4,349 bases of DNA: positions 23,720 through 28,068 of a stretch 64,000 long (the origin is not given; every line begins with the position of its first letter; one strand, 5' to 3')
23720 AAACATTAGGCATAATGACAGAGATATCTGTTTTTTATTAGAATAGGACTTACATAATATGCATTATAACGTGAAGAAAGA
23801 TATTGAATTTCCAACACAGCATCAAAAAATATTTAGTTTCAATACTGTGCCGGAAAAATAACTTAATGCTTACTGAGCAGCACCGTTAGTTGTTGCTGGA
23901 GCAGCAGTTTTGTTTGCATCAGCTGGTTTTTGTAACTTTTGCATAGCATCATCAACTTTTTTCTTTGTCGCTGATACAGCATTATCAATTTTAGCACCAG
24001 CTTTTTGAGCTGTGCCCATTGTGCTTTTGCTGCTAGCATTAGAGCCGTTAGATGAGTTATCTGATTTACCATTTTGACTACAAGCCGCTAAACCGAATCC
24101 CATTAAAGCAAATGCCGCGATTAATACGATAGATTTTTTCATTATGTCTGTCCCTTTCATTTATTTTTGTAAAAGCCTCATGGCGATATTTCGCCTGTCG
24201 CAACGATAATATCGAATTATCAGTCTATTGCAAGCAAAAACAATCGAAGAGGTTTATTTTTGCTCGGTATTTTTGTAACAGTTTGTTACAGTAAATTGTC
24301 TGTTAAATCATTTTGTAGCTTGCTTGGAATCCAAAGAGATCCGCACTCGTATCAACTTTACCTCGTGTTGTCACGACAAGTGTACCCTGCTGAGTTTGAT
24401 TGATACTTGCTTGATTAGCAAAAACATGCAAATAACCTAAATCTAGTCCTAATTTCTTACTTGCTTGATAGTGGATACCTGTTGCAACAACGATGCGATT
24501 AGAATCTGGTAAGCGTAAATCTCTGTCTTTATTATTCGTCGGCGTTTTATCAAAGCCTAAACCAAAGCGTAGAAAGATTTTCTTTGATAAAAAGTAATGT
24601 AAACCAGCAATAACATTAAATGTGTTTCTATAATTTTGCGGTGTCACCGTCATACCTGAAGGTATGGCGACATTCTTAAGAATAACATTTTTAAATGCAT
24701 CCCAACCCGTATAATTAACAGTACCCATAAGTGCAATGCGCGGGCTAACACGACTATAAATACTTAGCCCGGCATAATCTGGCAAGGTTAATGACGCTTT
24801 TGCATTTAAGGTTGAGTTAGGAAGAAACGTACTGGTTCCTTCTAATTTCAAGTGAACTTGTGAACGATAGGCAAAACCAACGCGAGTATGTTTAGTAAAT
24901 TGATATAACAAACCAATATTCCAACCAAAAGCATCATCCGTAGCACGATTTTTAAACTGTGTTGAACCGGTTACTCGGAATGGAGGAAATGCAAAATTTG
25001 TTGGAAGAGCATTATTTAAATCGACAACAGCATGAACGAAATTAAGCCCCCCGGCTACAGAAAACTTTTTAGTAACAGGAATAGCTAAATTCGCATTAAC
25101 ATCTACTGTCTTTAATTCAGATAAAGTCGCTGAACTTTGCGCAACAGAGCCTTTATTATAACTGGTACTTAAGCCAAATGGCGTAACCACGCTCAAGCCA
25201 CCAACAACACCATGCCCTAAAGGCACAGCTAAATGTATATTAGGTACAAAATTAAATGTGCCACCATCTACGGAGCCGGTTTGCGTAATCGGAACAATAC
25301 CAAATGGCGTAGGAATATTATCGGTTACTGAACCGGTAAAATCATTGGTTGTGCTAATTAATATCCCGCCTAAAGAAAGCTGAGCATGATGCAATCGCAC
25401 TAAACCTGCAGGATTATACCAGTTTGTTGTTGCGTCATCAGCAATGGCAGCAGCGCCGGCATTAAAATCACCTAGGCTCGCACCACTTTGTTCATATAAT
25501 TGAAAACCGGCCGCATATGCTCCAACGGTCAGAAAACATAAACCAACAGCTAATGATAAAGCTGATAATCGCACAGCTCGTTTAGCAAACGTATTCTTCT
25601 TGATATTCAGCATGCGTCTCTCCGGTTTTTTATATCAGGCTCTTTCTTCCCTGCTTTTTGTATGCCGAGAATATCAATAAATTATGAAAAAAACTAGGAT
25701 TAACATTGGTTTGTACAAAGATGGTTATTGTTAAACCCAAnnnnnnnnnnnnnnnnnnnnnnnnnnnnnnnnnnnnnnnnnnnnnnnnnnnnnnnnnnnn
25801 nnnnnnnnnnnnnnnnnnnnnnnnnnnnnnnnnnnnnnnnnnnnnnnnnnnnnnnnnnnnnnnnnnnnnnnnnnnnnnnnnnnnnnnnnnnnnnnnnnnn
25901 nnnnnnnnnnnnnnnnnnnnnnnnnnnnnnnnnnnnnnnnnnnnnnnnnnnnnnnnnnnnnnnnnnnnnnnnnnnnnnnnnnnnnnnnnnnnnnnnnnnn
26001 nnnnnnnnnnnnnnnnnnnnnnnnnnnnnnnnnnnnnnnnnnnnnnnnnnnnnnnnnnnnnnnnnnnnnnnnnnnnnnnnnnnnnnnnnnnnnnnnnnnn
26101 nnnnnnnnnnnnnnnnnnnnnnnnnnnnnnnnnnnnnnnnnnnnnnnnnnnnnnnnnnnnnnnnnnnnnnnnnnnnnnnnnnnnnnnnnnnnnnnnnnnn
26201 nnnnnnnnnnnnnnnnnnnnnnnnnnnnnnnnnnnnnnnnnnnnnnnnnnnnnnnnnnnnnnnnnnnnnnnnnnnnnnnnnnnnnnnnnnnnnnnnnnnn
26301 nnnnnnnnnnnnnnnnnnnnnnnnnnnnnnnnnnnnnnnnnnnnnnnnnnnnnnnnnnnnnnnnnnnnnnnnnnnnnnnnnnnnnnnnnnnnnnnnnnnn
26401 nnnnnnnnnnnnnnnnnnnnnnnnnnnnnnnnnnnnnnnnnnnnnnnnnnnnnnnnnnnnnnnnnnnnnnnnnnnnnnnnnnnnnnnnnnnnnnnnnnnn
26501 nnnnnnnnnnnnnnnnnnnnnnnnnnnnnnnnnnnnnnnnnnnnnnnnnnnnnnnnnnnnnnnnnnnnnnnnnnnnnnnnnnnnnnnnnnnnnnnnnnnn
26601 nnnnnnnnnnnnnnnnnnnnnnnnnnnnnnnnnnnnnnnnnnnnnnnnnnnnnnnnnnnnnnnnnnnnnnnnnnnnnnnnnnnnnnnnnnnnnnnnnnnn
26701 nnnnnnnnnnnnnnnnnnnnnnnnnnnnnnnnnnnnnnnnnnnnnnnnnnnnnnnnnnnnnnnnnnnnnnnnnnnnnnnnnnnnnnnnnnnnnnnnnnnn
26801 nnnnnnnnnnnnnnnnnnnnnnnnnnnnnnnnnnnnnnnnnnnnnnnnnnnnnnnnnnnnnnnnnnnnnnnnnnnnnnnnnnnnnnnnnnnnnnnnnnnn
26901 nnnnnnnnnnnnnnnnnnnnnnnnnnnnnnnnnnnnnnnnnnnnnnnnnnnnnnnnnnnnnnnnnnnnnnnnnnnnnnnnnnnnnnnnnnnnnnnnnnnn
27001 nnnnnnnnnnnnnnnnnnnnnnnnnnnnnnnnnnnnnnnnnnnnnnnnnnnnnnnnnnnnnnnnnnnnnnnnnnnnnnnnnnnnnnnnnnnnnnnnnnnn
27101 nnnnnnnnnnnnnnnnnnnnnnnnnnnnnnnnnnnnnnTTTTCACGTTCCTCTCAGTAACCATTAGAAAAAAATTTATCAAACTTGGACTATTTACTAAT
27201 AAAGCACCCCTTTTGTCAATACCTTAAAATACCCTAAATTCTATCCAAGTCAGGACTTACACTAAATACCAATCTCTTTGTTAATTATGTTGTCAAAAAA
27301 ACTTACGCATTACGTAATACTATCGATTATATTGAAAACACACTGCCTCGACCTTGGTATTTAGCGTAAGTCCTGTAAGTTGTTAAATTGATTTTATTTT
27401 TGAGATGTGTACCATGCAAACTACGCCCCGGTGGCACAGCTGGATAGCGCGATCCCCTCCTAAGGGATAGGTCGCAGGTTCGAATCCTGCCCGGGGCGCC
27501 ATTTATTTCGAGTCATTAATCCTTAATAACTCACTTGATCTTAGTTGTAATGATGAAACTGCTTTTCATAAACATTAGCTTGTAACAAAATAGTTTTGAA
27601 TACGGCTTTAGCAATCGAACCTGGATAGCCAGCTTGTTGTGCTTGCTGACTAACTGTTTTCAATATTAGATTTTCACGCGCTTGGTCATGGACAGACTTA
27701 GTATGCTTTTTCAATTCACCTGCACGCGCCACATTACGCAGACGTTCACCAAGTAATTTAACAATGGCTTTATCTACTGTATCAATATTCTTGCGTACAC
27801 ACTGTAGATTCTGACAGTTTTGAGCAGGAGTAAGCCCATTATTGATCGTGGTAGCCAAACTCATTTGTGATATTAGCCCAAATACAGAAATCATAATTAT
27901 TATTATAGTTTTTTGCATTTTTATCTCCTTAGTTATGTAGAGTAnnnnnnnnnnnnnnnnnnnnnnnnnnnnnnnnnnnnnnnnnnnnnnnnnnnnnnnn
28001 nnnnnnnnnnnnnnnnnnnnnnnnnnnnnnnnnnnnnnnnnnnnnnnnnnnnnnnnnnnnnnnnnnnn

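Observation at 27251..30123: MITE-like repeat family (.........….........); two 125-bp copies bracket a tRNA-Arg / chorismate-mutase / orphan ABC-ATPase segment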

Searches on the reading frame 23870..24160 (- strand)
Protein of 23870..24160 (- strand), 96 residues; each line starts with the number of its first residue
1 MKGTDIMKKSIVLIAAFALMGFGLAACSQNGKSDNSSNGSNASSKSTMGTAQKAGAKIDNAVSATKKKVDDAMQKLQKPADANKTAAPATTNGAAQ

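Call 14: search_protein_families(library=pfam, proteins=[window:23870-24160:-])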
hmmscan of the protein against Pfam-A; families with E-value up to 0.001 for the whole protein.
window:23870-24160:- (96 aa): 0 families

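Call 65: search_protein_families(library=ncbifam, proteins=[window:23870-24160:-], max_evalue=0.001)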
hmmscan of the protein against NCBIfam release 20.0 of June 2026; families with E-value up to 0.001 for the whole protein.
window:23870-24160:- (96 aa): 2 families
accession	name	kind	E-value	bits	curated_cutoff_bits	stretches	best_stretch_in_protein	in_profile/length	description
NF047840.1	lipo_Ag473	exception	1.8e-05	25.5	100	1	7-92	1-82/136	Ag473 family lipoprotein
NF052551.1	EnvBioLpgNMYCTU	equivalog_domain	0.00092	18.6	250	0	7-64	1-56/227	envelope biogenesis lipoprotein LpqN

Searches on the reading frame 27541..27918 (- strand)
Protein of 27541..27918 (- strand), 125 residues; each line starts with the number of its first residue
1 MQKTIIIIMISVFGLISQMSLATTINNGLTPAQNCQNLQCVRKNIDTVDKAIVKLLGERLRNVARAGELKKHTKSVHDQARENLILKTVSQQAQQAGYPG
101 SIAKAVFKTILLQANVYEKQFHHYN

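Call 14: search_protein_families(library=pfam, proteins=[window:27541-27918:-])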
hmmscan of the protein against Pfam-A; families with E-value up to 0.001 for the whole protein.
window:27541-27918:- (125 aa): 1 family
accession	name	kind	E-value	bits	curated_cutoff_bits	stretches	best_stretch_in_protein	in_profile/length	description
PF01817.26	CM_2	-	6.2e-16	58.8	27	1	41-111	1-72/80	Chorismate mutase type II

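Call 17: find_encoding_contigs(protein=window:27541-27918:-, flank=10000, max_places=10)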
Protein window:27541-27918:- (125 aa): no gene with exactly this product is on record in the collection.

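Call 65: search_protein_families(library=ncbifam, proteins=[window:27541-27918:-], max_evalue=0.001)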
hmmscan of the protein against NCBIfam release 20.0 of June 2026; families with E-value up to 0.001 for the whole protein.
window:27541-27918:- (125 aa): 17 families
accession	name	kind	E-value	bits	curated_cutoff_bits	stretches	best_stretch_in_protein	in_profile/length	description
NF005475.0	PRK07075.1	equivalog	6.6e-14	51.9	126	1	32-115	7-89/105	isochorismate lyase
NF008400.0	PRK11199.1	equivalog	5.4e-12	45.3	273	1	36-121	3-89/374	bifunctional chorismate mutase/prephenate dehydrogenase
TIGR01805.1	CM_mono_grmpos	equivalog_domain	5.7e-12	45.8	71.2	1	38-111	1-74/81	chorismate mutase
NF006691.0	PRK09239.1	equivalog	5.5e-10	39.3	120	1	33-113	7-88/108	chorismate mutase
NF004925.0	PRK06285.1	equivalog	1.6e-08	34.5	77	1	36-115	7-86/99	chorismate mutase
TIGR01807.1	CM_P2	equivalog_domain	1.8e-08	34.5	69.55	1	38-108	1-73/76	chorismate mutase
TIGR01791.2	CM_archaeal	equivalog_domain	7.4e-08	32.3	66.95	1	39-114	2-78/83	chorismate mutase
TIGR01795.1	CM_mono_cladeE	equivalog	8.1e-08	32.8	107.55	1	37-110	4-78/94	chorismate mutase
TIGR01799.1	CM_T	equivalog_domain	1.1e-07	31.9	95.9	1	38-111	1-75/83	chorismate mutase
TIGR01806.1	CM_mono2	equivalog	3e-07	30.6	74.15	1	52-109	9-67/114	gamma subclass chorismate mutase AroQ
NF009239.0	PRK12595.1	equivalog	3.2e-07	29.7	279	1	36-113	4-81/360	bifunctional 3-deoxy-7-phosphoheptulonate synthase/chorismate mutase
TIGR01803.1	CM-like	subfamily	5.7e-07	29.6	73.35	1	39-111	2-75/82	chorismate mutase family protein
TIGR01801.1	CM_A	equivalog_domain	3e-06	27.4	106.35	1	36-112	4-80/102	chorismate mutase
NF006741.0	PRK09269.1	equivalog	7.2e-06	25.8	158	1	53-108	38-94/194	chorismate mutase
TIGR01797.1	CM_P_1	equivalog_domain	2.1e-05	24.6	73.7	1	39-95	2-59/83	chorismate mutase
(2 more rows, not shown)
